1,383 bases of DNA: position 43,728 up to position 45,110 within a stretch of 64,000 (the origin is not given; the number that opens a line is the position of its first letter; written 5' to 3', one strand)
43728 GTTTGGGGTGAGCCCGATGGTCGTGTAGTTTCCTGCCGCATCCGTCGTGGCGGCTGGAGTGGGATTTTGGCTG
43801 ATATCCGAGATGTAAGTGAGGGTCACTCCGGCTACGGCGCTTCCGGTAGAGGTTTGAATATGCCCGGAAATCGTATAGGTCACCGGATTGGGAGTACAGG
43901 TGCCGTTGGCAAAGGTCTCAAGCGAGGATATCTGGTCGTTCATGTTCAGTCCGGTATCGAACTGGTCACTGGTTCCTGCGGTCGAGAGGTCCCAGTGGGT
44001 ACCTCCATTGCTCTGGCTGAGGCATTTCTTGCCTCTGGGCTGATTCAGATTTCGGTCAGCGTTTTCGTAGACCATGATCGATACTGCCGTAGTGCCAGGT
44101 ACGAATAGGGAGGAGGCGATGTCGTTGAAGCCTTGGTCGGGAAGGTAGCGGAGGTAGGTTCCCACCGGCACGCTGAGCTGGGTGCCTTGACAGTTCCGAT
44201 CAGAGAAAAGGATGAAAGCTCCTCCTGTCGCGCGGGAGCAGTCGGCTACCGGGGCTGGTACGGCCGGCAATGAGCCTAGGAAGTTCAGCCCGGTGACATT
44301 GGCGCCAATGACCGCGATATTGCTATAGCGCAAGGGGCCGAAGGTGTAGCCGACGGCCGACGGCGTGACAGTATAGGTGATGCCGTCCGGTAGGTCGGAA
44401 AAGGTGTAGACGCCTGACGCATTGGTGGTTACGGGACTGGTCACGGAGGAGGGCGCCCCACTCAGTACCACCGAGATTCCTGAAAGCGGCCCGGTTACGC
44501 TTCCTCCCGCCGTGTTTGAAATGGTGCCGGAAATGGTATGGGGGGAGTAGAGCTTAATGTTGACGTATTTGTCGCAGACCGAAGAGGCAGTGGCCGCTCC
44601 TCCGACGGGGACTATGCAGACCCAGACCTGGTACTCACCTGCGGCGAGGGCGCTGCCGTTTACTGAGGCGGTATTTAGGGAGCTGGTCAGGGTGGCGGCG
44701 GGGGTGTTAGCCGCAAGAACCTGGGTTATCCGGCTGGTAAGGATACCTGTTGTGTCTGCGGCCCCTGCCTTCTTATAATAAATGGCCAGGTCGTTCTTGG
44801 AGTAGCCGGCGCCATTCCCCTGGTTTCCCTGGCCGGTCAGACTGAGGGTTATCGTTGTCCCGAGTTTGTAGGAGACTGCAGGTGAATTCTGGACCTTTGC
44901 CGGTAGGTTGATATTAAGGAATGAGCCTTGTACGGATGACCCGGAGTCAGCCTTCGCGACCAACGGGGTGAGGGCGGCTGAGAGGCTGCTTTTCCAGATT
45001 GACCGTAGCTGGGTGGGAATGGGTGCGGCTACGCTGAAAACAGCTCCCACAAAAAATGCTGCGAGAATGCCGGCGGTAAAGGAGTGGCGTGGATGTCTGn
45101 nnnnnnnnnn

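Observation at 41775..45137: A 1120-aa secreted protein with many Cna-B/CarboxypepD_reg-like repeats and a C-terminal HExxH domain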

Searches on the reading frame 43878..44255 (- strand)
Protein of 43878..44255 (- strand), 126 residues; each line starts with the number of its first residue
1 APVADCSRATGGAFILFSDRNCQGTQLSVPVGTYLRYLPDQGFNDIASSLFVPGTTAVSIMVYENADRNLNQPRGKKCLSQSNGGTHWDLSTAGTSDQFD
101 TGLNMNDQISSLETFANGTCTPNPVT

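Call 12: search_protein_families(library=pfam, proteins=[window:43878-44255:-], max_evalue=10)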
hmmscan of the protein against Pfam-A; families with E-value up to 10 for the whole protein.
window:43878-44255:- (126 aa): 3 families
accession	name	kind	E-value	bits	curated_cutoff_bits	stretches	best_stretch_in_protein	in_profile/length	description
PF15138.11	Syncollin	-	0.011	16.4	32.8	1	17-59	27-68/112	Syncollin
PF03995.18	Inhibitor_I36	-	0.017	15.5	21.1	1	12-66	11-60/69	Peptidase inhibitor family I36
PF08964.15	Crystall_3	-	0.15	12.7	27.3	1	15-92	6-75/86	Beta/Gamma crystallin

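Call 62: search_solved_structures(query=A4, max_evalue=10, show_alignments=2)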
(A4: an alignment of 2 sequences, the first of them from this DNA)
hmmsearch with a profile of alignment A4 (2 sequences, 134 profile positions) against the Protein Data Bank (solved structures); distinct sequences matched with E-value up to 10: 15.
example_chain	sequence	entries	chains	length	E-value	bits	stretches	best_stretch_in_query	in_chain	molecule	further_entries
3so1_A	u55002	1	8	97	0.0037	20.5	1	14-75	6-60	Clostrillin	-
3so0_A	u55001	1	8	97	0.0083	19.3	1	14-75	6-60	Clostrillin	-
1ag4_A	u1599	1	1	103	0.013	18.6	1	10-78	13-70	SPHERULIN 3A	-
1hdf_A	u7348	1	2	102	0.024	17.8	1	10-79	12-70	SPHERULIN 3A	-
3sny_A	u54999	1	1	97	0.036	17.3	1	14-98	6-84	Clostrillin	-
3snz_A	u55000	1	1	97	0.053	16.7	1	14-76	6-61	Clostrillin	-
3i9h_A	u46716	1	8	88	0.08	16.1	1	15-75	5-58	Beta and gamma crystallin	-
3iaj_A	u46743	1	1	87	0.09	16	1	16-75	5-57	Beta and gamma crystallin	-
3hz2_A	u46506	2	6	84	0.24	14.6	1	100-124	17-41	Beta/gama crystallin family protein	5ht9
2k1w_A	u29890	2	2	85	0.24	14.6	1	100-124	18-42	Beta/gama crystallin family protein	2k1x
3of1_A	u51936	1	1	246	0.37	14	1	80-110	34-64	cAMP-dependent protein kinase regulatory subunit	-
3hzb_A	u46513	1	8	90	0.49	13.6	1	98-128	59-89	Carbohydrate binding protein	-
5kyu_B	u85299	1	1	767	0.8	12.9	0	43-83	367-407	Protein transport protein Sec24D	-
3efo_B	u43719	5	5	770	0.81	12.9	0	43-83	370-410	SEC24 related gene family, member D | Protein transport protein Sec24D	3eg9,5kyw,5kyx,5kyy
1p90_A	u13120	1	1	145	1.7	11.8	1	35-87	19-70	hypothetical protein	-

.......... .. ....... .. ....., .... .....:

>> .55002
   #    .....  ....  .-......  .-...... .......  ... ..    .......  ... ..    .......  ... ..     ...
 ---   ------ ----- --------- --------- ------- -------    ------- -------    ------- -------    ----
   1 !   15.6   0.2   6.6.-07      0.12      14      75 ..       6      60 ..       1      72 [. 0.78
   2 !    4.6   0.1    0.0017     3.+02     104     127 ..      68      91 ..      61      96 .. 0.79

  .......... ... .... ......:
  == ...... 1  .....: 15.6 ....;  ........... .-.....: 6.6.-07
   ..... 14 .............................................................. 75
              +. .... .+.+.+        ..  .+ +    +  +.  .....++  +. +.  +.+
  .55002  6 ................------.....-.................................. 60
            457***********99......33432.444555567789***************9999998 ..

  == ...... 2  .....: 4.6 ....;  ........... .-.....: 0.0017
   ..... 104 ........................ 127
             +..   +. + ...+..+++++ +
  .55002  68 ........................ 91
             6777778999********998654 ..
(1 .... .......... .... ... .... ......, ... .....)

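Call 68: predict_structure(alignment_id=A4)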
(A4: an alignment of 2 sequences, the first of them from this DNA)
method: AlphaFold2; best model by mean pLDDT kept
length: 124 residues; sequences in the alignment: 2
mean_pLDDT: 48.5   pTM: 0.49
mean pLDDT of the five models: 48.5, 47.6, 40.2, 39.7, 31.8
residues with pLDDT >= 90: 0; 70-90: 1; 50-70: 50; < 50: 73
segments of 3 or more residues with pLDDT < 50: 1-13, 15-25, 41-47, 53-56, 61-76, 93-107, 119-124
pLDDT, mean of each block of 10 residues (from residue 1): 40 40 50 62 45 50 42 51 62 41 45 59 35
secondary structure, 60 per line:
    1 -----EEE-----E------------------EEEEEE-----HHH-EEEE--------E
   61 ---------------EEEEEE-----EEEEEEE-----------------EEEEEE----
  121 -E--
elements in order: E6-8 E33-38 E48-51 E76-81 E87-93 E111-116

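Call 70: fold_search(model_id=the predicted structure, library=pdb)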
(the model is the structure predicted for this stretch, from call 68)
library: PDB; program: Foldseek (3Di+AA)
matches with E <= 10: 84; with E <= 0.001: 0
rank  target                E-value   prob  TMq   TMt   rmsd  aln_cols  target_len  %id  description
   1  8e2y_A                1.3e+00  0.06  0.24  0.16   9.7       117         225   10  Purification of Enterovirus A71, strain 4643, WT capsid (released 2023-08-30)
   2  7bst_A                1.9e+00  0.08  0.22  0.08  13.1        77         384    8  EcoR124I-Ocr in the Intermediate State (released 2020-05-27)
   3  9kr4_A                2.0e+00  0.06  0.24  0.15  12.1       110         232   15  Enterovirus B 75 (released 2025-12-24)
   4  4q27_A                3.7e+00  0.01  0.17  0.16  15.5       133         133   12  Galectin-1 in Complex with a Click-Activated N-Acetyllactosamine (released 2015-10-07)
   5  3so1_E                3.9e+00  0.09  0.24  0.31   5.0        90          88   12  Crystal structure of a double mutant T41S T82S of a betagamma-crystallin domain from Clostridium beijerinckii (released 2011-11-16)
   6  7chq                  3.9e+00  0.04  0.22  0.28  10.1        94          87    7  AcrIE2 (released 2021-05-19)
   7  1np0_C                3.9e+00  0.01  0.12  0.09  14.8        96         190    9  Human lysosomal beta-hexosaminidase isoform B in complex with intermediate analogue NAG-thiazoline (released 2003-04-29)
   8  7a0r_M                4.1e+00  0.01  0.13  0.14  12.0        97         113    7  50S Deinococcus radiodurans ribosome bounded with mycinamicin I (released 2021-08-18)
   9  7xq8_A                4.1e+00  0.01  0.16  0.14  14.7       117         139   10  Structure of human B-cell antigen receptor of the IgM isotype (released 2022-08-17)
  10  6vsv                  4.4e+00  0.01  0.14  0.14  16.1       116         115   15  Crystal structure of a disease mutant of the Voltage-gated Sodium Channel Beta 4 subunit extracellular domain (released 2020-08-26)
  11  7z0l_C                4.6e+00  0.05  0.21  0.14   8.1        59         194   12  IL-27 signalling complex (released 2022-07-27)
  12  6b27_A                4.6e+00  0.02  0.12  0.12  12.4        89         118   11  Crystal structure of human STAC2 Tandem SH3 Domains (296-411) in complex with a CaV1.1 II-III loop peptide (released 2017-10-25)
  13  6o02_B                4.9e+00  0.03  0.21  0.26  12.2       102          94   12  Monobody (MC3) bound to tyrosine kinase binding domain of E3 ubiquitin ligase CBL (released 2020-08-19)
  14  8gzw_F                4.9e+00  0.02  0.19  0.24  15.3        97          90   11  Klebsiella pneumoniae FtsZ complexed with monobody (P21) (released 2023-07-19)
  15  5xx3_A                4.9e+00  0.02  0.14  0.21  11.5        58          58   19  A BPTI-[5,55] variant with C14GA38G mutations (released 2018-07-04)
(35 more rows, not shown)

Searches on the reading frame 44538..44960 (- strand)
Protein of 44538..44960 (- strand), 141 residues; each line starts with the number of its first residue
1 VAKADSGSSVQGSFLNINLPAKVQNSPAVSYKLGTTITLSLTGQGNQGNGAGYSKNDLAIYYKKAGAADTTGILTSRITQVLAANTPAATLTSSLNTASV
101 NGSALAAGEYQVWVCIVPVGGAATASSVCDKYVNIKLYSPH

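Call 12: search_protein_families(library=pfam, proteins=[window:44538-44960:-], max_evalue=10)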
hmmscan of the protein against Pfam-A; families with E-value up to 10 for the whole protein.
window:44538-44960:- (141 aa): 0 families

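Call 93: search_solved_structures(query=A6, max_evalue=10)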
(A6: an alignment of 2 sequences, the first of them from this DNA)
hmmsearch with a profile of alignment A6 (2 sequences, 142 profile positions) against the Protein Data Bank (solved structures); distinct sequences matched with E-value up to 10: 0.
